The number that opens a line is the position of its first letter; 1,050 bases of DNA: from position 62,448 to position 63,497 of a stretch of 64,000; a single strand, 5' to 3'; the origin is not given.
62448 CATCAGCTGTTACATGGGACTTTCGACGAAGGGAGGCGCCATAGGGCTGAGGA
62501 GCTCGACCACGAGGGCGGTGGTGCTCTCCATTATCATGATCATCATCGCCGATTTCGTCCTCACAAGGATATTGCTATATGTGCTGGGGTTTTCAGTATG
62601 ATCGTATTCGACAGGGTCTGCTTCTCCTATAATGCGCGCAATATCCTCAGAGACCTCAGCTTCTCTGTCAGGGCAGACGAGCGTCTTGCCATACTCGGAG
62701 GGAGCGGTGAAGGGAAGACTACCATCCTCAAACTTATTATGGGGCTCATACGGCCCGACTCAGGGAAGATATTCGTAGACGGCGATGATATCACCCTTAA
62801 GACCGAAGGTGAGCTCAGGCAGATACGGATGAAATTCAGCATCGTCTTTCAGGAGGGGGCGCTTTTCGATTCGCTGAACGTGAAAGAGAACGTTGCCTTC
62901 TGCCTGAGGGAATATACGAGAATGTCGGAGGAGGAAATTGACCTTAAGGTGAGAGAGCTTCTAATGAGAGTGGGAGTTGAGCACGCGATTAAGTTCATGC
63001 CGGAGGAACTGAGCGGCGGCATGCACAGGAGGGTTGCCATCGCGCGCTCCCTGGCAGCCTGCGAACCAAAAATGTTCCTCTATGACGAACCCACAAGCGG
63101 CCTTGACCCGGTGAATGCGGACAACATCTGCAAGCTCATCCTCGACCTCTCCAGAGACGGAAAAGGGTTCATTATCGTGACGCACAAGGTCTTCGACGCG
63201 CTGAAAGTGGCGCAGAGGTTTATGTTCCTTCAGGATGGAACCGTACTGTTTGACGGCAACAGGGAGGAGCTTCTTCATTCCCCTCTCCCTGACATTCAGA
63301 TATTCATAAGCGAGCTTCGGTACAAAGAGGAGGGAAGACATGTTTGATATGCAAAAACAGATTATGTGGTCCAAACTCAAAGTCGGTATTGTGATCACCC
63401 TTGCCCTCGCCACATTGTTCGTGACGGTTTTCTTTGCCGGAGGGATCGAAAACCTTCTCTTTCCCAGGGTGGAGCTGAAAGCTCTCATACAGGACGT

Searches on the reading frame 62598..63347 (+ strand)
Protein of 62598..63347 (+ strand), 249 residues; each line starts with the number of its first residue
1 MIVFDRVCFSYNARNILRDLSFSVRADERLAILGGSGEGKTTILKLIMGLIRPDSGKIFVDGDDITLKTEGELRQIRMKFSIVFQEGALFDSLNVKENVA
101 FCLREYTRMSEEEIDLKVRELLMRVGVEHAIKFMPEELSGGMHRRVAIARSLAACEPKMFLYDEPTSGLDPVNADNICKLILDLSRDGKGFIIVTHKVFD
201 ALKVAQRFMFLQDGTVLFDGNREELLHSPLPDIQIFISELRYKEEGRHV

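Call 42: search_protein_families(library=pfam, proteins=[window:62598-63347:+])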
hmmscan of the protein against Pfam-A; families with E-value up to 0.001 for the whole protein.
window:62598-63347:+ (249 aa): 3 families
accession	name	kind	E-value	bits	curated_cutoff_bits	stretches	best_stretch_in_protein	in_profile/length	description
PF00005.33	ABC_tran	-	1.5e-31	110.2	25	1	17-167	1-137/137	ABC transporter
PF13304.12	AAA_21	-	1.1e-05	26.1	27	0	121-196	221-298/304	AAA domain, putative AbiEii toxin, Type IV TA system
PF02463.25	SMC_N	-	0.00044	20.2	40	0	129-197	128-198/220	RecF/RecN/SMC N terminal domain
